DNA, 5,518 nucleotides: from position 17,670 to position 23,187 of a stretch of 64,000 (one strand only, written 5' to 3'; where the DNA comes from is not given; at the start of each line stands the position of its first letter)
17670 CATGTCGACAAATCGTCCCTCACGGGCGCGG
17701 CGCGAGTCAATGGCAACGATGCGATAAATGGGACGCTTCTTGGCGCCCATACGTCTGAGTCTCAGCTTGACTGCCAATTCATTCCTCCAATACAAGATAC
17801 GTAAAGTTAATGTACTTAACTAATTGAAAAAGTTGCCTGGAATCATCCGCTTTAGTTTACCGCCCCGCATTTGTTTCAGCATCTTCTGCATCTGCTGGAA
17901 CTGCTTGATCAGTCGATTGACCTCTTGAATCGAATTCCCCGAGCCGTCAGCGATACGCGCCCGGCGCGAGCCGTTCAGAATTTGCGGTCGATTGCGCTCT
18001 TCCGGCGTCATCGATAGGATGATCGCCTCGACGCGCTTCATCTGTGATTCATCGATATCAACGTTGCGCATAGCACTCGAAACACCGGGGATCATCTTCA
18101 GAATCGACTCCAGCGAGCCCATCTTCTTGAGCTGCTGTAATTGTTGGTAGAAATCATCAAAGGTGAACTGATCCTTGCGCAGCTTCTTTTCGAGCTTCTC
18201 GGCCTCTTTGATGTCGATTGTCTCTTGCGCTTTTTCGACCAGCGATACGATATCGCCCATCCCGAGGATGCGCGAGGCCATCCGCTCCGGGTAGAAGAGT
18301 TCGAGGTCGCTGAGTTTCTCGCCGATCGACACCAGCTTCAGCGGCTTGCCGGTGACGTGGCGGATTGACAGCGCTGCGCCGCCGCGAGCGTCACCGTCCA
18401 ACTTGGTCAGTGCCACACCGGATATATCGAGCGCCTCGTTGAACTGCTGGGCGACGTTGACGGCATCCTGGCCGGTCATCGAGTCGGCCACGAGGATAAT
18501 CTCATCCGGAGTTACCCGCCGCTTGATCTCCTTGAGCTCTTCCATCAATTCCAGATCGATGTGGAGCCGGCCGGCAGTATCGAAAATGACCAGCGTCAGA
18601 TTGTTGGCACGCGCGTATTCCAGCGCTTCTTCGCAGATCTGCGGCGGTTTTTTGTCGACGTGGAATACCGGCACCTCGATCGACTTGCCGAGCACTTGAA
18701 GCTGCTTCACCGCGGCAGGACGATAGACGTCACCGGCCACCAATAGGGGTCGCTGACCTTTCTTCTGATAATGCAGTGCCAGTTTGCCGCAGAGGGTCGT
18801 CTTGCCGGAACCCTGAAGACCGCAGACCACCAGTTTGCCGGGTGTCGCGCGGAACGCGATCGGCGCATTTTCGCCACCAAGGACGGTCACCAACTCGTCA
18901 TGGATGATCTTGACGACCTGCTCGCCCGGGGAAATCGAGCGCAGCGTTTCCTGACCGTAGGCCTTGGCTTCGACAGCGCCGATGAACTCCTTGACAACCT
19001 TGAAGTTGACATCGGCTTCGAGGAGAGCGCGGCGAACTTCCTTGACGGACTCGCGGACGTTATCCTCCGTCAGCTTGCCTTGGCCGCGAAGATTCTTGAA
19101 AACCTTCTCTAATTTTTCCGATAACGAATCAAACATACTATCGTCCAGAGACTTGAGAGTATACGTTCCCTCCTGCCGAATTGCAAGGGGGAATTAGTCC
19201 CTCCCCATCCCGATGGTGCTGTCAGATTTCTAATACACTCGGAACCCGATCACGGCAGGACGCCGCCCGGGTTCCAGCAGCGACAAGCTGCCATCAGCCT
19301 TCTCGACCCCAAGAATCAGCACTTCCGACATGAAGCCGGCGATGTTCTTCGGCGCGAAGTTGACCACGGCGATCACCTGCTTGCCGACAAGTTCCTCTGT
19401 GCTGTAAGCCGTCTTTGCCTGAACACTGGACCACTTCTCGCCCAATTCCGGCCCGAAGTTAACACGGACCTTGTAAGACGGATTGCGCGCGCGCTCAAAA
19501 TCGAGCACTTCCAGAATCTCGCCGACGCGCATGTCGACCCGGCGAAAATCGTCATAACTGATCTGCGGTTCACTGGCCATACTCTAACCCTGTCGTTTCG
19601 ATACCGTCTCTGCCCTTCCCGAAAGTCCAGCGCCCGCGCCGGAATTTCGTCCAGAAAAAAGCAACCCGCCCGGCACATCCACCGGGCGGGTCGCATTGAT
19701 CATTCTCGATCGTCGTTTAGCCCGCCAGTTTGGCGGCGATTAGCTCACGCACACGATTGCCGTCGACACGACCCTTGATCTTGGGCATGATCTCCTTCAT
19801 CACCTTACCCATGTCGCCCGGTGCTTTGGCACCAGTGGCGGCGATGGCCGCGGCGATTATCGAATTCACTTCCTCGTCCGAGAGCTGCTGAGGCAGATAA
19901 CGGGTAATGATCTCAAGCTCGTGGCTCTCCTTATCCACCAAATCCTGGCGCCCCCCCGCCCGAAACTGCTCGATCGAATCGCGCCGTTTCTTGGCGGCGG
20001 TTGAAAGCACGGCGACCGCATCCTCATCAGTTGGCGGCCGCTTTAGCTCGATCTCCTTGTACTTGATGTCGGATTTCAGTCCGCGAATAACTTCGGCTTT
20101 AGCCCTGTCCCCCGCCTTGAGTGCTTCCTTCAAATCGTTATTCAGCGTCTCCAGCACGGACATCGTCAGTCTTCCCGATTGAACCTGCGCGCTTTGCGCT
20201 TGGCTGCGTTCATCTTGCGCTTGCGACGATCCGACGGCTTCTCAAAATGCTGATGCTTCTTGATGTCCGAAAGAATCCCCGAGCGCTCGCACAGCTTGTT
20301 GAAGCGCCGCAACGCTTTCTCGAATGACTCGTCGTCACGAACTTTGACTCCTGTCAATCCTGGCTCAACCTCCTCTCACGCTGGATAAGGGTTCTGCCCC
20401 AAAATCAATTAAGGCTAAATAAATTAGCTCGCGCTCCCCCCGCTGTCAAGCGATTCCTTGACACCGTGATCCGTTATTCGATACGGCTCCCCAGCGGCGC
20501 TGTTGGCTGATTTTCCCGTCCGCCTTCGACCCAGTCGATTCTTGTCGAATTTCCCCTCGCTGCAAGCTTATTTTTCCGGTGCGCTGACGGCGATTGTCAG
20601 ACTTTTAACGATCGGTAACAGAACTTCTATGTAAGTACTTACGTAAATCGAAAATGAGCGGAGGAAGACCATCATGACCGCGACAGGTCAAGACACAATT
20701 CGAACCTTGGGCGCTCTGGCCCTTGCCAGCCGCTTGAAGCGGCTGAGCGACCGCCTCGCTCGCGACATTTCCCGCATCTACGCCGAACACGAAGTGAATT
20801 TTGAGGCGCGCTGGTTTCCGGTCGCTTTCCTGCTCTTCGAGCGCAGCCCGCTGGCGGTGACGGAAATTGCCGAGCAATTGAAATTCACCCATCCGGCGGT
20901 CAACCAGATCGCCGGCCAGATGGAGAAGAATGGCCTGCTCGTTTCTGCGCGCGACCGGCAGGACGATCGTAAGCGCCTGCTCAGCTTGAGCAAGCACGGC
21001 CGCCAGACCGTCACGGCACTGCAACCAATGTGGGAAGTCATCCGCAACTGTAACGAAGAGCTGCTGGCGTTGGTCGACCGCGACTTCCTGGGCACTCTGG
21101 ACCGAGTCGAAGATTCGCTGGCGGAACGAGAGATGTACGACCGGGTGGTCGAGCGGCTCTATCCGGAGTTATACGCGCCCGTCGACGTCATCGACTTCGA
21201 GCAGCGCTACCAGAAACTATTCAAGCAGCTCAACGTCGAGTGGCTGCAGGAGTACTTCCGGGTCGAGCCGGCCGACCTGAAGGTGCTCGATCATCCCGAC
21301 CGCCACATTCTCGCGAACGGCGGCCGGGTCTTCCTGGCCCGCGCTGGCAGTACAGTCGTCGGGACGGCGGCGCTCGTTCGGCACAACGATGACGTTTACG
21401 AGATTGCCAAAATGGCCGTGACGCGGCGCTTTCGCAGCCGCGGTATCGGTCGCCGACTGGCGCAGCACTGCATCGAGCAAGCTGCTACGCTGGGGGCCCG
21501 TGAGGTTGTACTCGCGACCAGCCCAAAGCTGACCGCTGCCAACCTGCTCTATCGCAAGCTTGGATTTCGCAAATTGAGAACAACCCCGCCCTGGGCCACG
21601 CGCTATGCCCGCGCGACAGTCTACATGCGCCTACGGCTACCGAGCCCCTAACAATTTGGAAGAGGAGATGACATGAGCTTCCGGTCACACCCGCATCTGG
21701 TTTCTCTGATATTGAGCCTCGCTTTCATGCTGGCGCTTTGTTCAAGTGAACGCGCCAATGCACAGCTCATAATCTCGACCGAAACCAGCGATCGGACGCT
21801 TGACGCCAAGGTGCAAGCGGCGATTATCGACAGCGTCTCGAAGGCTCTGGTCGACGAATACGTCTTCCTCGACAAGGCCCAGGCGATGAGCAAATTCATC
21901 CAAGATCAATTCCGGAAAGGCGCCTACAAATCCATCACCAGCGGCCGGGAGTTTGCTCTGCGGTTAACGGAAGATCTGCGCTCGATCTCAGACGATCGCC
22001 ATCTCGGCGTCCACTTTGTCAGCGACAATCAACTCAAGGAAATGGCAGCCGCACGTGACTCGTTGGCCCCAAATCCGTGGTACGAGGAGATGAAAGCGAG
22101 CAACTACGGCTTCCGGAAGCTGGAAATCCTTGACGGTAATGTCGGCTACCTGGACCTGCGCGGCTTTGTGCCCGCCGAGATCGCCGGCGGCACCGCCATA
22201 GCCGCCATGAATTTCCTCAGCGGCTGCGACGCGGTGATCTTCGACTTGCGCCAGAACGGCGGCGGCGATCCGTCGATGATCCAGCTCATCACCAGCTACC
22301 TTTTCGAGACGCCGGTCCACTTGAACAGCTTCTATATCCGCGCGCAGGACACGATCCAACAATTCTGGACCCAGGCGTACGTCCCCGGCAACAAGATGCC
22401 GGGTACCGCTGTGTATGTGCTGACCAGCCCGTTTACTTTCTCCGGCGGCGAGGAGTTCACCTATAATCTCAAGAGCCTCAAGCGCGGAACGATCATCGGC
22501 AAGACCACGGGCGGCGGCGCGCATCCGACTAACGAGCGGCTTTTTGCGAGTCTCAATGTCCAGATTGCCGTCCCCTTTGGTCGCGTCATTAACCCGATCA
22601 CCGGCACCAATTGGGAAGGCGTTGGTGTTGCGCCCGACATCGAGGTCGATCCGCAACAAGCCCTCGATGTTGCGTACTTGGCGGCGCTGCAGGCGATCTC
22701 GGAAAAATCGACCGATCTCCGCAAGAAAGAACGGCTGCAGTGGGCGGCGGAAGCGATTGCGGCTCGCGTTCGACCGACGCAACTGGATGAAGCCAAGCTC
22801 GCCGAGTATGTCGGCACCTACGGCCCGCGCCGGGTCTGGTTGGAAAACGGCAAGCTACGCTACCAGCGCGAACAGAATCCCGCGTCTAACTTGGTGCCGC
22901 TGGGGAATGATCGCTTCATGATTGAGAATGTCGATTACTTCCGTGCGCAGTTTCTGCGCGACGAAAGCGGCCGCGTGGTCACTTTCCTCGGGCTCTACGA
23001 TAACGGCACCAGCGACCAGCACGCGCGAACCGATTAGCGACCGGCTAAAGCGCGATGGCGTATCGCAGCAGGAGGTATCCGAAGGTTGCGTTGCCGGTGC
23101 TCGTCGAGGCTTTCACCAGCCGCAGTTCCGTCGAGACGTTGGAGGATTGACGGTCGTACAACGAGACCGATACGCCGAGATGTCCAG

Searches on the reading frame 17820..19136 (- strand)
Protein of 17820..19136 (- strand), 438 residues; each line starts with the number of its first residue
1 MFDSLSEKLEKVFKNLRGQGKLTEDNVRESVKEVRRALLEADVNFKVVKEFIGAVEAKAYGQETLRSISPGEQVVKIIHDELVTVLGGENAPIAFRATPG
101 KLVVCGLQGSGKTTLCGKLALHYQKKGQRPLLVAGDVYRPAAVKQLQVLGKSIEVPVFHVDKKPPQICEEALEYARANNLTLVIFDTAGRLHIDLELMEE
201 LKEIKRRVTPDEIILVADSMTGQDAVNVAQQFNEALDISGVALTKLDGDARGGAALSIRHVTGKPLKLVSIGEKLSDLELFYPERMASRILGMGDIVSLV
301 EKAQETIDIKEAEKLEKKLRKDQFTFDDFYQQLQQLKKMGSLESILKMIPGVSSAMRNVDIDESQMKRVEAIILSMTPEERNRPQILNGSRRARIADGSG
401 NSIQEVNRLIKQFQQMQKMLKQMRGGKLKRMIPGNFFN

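Call 40: search_protein_families(library=pfam, proteins=[window:17820-19136:-], max_evalue=0.001)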
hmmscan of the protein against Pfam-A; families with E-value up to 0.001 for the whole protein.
window:17820-19136:- (438 aa): 7 families
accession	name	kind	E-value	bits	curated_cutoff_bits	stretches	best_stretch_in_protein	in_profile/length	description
PF00448.28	SRP54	-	8.7e-71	238.1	22.7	1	102-292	4-196/196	SRP54-type protein, GTPase domain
PF02978.25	SRP_SPB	-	3.7e-37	127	27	1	323-420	1-91/91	Signal peptide binding domain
PF02881.24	SRP54_N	-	1.3e-22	80.2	22.4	1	5-82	1-75/75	SRP54-type protein, helical bundle domain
PF13401.12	AAA_22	-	1.3e-05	26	27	1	99-206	5-109/130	AAA domain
PF13207.12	AAA_17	-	2.3e-05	25.1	27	1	106-218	2-110/136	AAA domain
PF20720.3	nSTAND3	-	4.4e-05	23.7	27.2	0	101-133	19-51/155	Novel STAND NTPase 3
PF03029.23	ATP_bind_1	-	0.00085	19.6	27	0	104-133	1-30/240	Conserved hypothetical ATP binding protein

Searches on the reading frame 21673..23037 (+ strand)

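Call 56: search_protein_families(library=pfam, proteins=[window:21673-23037:+], max_evalue=0.001)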
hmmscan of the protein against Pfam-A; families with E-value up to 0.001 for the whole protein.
window:21673-23037:+ (454 aa): 2 families
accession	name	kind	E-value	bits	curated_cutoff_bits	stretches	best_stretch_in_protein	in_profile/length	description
PF03572.23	Peptidase_S41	-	3.8e-19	69.3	24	1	156-325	1-165/165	Peptidase family S41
PF11918.13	Peptidase_S41_N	-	1.7e-12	48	26.6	1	49-126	19-97/129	N-terminal domain of Peptidase_S41 in eukaryotic IRBP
